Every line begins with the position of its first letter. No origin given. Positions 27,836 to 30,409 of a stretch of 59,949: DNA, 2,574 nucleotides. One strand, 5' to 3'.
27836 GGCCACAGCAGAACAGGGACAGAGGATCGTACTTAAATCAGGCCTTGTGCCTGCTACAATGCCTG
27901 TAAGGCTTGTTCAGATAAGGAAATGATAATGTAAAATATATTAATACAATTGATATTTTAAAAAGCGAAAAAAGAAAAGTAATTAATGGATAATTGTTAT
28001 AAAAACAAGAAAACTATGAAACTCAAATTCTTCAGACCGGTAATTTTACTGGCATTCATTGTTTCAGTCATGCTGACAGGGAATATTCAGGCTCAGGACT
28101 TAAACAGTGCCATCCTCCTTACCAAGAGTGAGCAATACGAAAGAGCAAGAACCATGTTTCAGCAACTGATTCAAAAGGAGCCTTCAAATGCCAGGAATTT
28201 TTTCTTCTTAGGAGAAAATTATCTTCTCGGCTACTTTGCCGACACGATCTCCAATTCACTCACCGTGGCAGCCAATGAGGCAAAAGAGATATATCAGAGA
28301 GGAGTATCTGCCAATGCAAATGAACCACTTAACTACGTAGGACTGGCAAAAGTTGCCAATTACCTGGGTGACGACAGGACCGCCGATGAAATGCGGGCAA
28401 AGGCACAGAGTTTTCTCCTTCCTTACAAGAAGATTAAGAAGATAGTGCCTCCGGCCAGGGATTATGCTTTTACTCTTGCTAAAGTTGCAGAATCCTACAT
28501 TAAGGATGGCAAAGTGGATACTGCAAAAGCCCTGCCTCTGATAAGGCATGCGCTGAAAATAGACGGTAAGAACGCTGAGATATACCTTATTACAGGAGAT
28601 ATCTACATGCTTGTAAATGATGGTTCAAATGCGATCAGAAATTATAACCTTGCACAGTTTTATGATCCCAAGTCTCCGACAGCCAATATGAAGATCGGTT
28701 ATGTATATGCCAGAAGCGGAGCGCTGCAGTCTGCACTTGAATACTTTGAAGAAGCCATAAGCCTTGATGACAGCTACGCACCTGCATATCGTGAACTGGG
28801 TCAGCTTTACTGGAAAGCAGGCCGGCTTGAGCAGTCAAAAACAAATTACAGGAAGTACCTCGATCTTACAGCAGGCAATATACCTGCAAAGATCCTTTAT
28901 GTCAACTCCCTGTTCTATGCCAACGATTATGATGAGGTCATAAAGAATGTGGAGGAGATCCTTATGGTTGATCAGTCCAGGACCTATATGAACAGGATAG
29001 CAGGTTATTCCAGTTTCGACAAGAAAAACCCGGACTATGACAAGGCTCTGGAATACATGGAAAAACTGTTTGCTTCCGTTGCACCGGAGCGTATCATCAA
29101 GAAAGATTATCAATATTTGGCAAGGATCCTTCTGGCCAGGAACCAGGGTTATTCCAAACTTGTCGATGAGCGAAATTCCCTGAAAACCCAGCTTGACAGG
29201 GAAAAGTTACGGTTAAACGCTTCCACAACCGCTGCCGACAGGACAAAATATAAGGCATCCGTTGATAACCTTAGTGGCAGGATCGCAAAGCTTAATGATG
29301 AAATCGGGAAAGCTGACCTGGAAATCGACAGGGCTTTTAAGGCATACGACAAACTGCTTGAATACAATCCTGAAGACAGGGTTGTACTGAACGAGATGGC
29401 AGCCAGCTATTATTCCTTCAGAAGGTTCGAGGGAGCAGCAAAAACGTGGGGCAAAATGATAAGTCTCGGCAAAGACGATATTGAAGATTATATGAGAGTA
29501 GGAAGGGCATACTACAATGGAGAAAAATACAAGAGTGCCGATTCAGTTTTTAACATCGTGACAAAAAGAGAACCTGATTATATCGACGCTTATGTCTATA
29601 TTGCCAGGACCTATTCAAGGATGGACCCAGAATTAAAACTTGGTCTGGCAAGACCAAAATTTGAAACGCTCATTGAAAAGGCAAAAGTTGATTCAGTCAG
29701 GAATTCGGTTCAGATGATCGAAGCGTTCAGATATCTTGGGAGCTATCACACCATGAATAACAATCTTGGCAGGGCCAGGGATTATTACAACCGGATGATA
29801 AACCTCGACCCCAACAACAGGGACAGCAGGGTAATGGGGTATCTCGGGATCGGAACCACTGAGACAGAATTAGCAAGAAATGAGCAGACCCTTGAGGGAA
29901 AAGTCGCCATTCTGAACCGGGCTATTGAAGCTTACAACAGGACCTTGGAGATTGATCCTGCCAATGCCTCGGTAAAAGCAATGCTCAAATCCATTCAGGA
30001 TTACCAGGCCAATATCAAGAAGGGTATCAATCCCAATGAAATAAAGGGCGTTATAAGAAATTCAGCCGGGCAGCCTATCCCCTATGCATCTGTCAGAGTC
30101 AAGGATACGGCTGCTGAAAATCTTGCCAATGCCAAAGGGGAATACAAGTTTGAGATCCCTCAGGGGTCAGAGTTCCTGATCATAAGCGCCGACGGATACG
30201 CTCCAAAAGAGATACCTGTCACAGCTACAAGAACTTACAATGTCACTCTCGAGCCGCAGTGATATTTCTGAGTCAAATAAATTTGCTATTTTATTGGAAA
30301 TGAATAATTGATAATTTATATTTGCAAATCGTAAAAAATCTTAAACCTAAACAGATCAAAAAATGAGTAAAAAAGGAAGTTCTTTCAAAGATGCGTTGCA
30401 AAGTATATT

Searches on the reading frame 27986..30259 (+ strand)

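Call 69: search_protein_families(library=pfam, proteins=[window:27986-30259:+], max_evalue=0.00001)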
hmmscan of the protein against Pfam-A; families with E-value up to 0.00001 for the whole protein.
window:27986-30259:+ (758 aa): 15 families
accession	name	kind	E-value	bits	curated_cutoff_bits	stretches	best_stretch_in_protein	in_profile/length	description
PF07719.23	TPR_2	-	1.2e-25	87.9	27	0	233-262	3-32/34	Tetratricopeptide repeat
PF13428.12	TPR_14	-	9.6e-21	72.6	23.5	0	235-274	5-44/44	Tetratricopeptide repeat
PF14559.12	TPR_19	-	2.9e-20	72.8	25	0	243-284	3-44/68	Tetratricopeptide repeat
PF13432.12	TPR_16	-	1.4e-18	67.5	32.7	0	214-263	14-63/65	Tetratricopeptide repeat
PF13414.12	TPR_11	-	7.3e-18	64.4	26.8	0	238-279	1-42/42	TPR repeat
PF13181.12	TPR_8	-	5e-14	51.7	25.7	0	233-262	3-32/34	Tetratricopeptide repeat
PF23914.1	TPR_CcmH_CycH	-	8.6e-14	52.1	42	0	446-495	102-151/158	Cytochrome c-type biogenesis protein H TPR domain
PF00515.34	TPR_1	-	2.4e-13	49.7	27.8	0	237-263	7-33/34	Tetratricopeptide repeat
PF13620.12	CarboxypepD_reg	-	7.9e-11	42.6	32.3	1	686-754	2-78/82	Carboxypeptidase regulatory-like domain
PF13371.12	TPR_9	-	9e-11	42.1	35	0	206-261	4-59/73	Tetratricopeptide repeat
PF13424.12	TPR_12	-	1.6e-10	41.4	30.1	1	232-294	4-74/77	Tetratricopeptide repeat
PF13715.12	CarbopepD_reg_2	-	2e-10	41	32.2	1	686-752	1-69/88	CarboxypepD_reg-like domain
PF13431.12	TPR_17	-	3.9e-08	33.4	24.4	0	253-284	1-32/34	Tetratricopeptide repeat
PF13174.12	TPR_6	-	6.5e-08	33.2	26.3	0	40-67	5-32/33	Tetratricopeptide repeat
PF25062.1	ARM_TT21_N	-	8.8e-07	29.3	40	0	174-283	113-220/222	Tetratricopeptide repeat protein 21 N-terminal ARM repeat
